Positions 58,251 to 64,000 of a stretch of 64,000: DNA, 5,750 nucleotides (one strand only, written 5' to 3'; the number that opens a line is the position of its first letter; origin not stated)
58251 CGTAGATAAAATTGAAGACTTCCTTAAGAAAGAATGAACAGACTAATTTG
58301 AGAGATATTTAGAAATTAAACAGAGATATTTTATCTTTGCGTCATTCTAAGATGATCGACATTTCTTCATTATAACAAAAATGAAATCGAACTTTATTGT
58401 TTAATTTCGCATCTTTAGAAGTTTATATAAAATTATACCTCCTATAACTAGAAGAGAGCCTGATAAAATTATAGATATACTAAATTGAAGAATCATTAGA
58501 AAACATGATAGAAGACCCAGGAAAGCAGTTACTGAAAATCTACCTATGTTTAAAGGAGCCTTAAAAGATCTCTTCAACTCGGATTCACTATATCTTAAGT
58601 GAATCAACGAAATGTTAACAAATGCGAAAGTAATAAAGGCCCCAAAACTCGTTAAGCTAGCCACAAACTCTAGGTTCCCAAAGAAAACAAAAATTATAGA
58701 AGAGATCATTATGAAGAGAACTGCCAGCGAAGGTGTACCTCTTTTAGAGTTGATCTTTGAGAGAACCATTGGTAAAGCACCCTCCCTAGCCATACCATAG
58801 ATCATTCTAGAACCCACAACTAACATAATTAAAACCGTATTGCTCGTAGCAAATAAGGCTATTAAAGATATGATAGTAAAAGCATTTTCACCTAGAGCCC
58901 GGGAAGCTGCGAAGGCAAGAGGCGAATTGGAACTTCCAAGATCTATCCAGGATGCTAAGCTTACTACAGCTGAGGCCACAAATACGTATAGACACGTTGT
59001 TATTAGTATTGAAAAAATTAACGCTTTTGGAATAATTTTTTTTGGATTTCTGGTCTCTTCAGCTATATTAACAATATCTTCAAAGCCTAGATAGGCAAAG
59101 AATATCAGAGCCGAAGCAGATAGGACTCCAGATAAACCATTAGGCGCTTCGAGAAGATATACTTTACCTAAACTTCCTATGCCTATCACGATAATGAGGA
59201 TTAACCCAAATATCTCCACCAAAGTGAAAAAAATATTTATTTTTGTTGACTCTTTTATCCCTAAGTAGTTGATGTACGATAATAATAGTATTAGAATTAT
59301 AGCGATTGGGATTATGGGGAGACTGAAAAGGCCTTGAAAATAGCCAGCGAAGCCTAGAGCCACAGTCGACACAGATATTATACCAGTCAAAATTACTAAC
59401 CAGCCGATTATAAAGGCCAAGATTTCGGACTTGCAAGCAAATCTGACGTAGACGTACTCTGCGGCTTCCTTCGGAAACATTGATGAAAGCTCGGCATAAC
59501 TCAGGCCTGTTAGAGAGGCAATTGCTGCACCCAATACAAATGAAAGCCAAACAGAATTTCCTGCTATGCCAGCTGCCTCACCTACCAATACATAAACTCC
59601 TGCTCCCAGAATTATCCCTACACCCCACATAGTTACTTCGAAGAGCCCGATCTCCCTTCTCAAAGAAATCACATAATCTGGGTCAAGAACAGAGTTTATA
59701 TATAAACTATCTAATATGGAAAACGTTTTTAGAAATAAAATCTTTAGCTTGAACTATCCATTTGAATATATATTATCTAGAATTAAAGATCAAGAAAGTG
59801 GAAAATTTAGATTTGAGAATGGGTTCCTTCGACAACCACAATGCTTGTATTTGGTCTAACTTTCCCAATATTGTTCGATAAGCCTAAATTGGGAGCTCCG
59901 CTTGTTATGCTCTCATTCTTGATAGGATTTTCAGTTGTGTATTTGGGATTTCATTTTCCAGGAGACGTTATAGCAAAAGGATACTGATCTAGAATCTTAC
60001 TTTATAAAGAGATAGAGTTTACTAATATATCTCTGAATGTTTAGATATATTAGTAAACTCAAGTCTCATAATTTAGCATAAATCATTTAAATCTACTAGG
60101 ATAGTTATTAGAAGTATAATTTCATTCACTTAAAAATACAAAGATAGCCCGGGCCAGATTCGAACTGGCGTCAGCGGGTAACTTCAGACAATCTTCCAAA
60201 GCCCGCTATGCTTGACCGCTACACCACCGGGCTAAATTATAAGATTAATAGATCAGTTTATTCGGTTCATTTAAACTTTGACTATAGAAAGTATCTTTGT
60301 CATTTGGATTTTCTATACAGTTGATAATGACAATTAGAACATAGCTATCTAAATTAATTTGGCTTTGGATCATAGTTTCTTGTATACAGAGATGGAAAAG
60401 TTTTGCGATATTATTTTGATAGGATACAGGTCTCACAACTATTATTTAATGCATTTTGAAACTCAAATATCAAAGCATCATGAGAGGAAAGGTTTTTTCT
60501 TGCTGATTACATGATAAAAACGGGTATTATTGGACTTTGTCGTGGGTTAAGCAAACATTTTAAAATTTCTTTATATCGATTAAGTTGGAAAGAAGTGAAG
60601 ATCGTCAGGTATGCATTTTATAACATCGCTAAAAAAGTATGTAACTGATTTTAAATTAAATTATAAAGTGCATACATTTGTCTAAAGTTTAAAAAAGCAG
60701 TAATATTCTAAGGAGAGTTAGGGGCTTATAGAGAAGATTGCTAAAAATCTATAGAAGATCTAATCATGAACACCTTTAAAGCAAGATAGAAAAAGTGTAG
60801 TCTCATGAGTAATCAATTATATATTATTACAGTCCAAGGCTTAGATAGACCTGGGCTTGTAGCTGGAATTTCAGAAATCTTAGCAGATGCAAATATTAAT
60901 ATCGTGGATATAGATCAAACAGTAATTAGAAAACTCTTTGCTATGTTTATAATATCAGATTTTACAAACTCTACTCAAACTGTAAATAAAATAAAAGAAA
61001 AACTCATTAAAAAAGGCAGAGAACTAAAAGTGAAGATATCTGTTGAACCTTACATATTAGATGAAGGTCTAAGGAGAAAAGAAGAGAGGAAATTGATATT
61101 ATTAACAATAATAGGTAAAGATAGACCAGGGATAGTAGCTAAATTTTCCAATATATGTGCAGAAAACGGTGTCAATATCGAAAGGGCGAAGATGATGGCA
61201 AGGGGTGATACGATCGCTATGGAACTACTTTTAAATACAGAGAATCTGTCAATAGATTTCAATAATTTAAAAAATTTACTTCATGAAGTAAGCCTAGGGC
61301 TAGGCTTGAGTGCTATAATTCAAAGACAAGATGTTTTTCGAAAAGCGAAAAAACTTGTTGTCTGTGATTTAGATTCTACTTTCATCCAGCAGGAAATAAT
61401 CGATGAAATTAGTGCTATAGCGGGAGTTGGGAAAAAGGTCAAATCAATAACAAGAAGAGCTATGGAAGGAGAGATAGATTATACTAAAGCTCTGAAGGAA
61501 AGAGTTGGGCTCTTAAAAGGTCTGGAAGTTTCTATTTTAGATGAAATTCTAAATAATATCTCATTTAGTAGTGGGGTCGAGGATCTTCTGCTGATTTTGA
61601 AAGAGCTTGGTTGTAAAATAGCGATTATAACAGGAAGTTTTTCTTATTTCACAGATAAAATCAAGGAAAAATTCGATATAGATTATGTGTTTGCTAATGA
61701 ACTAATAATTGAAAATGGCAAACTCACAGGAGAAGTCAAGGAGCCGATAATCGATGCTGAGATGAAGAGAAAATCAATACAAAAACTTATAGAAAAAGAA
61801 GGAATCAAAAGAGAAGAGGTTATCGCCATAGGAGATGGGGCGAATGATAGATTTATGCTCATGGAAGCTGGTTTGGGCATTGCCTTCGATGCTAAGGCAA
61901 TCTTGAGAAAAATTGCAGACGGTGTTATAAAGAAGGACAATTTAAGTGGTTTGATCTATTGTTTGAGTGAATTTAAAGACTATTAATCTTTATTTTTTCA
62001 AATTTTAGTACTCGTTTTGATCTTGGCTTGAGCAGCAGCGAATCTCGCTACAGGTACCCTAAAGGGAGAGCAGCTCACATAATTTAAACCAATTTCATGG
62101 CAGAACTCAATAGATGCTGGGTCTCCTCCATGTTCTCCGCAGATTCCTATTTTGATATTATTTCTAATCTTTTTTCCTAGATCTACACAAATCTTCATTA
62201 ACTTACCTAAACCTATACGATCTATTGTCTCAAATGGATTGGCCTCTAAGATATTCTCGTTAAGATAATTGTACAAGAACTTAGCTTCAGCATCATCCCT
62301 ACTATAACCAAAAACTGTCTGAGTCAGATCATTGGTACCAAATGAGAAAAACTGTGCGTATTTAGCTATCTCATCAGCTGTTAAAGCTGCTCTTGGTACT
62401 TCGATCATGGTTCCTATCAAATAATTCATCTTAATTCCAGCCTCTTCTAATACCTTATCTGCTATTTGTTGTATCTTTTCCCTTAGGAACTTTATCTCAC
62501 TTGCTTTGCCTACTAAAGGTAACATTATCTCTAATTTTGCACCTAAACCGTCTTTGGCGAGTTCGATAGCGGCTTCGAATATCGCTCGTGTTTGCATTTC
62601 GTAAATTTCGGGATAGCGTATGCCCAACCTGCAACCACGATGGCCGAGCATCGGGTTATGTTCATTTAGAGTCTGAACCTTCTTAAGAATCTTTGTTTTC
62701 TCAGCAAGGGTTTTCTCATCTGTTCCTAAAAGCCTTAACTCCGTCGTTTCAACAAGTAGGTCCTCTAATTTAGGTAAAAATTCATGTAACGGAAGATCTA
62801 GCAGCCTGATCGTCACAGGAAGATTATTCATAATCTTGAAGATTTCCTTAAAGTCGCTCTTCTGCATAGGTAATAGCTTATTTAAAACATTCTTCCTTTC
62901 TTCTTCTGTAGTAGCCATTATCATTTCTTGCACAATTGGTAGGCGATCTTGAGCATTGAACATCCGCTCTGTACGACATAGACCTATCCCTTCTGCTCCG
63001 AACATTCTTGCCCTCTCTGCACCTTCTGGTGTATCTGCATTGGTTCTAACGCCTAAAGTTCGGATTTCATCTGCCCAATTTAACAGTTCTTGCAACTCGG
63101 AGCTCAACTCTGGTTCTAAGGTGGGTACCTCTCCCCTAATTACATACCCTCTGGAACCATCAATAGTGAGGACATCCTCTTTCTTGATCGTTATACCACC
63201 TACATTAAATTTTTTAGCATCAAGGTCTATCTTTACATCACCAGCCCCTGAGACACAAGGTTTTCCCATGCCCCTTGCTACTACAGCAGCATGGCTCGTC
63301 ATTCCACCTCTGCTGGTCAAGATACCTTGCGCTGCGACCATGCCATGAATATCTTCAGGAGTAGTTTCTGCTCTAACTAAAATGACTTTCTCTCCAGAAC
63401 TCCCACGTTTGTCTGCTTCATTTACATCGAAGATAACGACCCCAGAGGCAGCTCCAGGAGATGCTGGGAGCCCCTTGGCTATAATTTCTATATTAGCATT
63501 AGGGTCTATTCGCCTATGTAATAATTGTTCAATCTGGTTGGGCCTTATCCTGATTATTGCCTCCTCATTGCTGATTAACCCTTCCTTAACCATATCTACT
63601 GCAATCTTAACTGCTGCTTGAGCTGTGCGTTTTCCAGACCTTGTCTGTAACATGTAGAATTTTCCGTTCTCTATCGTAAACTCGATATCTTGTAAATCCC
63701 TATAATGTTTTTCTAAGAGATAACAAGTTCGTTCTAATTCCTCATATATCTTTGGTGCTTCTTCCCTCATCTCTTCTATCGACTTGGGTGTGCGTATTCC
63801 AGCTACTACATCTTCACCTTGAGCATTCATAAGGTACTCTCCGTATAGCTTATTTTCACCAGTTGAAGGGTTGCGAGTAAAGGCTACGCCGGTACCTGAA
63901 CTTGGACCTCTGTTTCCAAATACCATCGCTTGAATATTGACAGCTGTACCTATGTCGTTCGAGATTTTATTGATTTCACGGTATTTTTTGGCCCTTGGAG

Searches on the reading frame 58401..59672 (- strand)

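Call 22: search_protein_families(library=pfam, proteins=[window:58401-59672:-], max_evalue=0.001)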
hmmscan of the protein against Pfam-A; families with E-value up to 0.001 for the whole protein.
window:58401-59672:- (423 aa): 3 families
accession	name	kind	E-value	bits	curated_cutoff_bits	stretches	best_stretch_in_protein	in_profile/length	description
PF13520.12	AA_permease_2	-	8.7e-48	163.7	27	1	8-397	1-404/427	Amino acid permease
PF00324.27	AA_permease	-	5.3e-37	128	24.6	1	13-402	2-427/470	Amino acid permease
PF03845.19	Spore_permease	-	4.3e-10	39.4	23.4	1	15-237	9-231/321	Spore germination protein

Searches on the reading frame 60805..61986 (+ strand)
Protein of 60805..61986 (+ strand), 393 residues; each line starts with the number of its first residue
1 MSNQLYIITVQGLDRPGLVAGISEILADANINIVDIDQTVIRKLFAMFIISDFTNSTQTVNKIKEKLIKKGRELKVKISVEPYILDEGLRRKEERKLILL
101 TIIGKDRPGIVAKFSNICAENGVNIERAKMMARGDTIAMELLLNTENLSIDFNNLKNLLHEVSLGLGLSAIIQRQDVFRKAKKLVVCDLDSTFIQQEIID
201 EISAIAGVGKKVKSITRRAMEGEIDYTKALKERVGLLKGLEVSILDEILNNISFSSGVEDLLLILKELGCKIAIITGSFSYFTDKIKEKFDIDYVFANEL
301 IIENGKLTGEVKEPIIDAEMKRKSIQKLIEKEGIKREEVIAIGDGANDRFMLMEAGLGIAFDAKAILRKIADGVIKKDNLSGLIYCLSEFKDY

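Call 23: search_protein_families(library=pfam, proteins=[window:60805-61986:+], max_evalue=0.001)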
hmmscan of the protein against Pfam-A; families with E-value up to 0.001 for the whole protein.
window:60805-61986:+ (393 aa): 12 families
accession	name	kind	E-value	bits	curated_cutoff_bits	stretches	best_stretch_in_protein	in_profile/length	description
PF13740.12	ACT_6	-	1.5e-20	73.3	23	2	7-80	4-75/76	ACT domain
PF01842.31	ACT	-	1.7e-19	69.6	27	2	6-67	1-61/66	ACT domain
PF00702.32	Hydrolase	-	2.6e-19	70.8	26.4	1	183-356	2-191/191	haloacid dehalogenase-like hydrolase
PF12710.13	HAD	-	1.1e-15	58.9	27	1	185-352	1-188/189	haloacid dehalogenase-like hydrolase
PF08282.18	Hydrolase_3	-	3.7e-11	43.7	20.9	1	321-385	188-253/255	haloacid dehalogenase-like hydrolase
PF13291.12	ACT_4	-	2.6e-09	38.1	27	0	100-148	9-59/80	ACT domain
PF13840.12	ACT_7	-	2.5e-08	34.1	27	0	11-34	14-39/65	ACT domain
PF06888.18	Put_Phosphatase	-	7.5e-08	32.5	27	1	184-298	2-118/234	Putative Phosphatase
PF13419.12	HAD_2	-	9.7e-07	29.5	23.8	1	250-348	76-164/178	Haloacid dehalogenase-like hydrolase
PF22468.2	ACT_9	-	5.2e-05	23.4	27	0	14-39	10-35/61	ACT domain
PF22629.2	ACT_AHAS_ss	-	0.00022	21.8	27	0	100-133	1-34/67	AHAS small subunit-like ACT domain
PF24914.1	ACR10_N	-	0.00054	19.8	27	0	4-68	9-76/80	ACT domain-containing protein ACR10, N-terminal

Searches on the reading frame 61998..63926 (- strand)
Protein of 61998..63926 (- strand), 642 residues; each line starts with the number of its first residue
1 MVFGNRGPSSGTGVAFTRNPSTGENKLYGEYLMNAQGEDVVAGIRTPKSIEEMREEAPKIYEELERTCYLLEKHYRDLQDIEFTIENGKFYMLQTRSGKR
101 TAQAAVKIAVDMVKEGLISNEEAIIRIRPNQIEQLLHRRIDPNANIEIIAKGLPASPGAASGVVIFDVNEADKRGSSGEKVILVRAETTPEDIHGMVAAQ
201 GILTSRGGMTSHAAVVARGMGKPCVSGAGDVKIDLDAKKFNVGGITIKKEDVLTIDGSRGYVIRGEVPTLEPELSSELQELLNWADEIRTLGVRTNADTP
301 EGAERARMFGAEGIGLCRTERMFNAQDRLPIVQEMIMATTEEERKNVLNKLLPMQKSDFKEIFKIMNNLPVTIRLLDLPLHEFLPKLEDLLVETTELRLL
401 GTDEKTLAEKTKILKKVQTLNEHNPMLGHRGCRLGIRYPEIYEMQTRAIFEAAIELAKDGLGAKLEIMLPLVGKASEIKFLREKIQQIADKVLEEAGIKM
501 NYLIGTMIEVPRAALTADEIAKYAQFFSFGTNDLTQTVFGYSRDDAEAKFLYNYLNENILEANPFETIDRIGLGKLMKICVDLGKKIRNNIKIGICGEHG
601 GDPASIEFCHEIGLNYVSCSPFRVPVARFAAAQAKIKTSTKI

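Call 22: search_protein_families(library=pfam, proteins=[window:61998-63926:-], max_evalue=0.001)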
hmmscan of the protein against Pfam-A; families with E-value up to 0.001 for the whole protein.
window:61998-63926:- (642 aa): 3 families
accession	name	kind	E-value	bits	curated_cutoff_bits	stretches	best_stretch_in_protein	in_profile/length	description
PF02896.24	PEP-utilizers_C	-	6.3e-85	285.3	22.8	1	275-635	4-292/293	PEP-utilising enzyme, PEP-binding domain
PF00391.29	PEP-utilizers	-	1.4e-25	89.2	23.1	1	179-260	3-72/72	PEP-utilising enzyme, mobile domain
PF01326.24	PPDK_N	-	1e-18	68.2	27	2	61-115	270-326/328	Pyruvate phosphate dikinase, AMP/ATP-binding domain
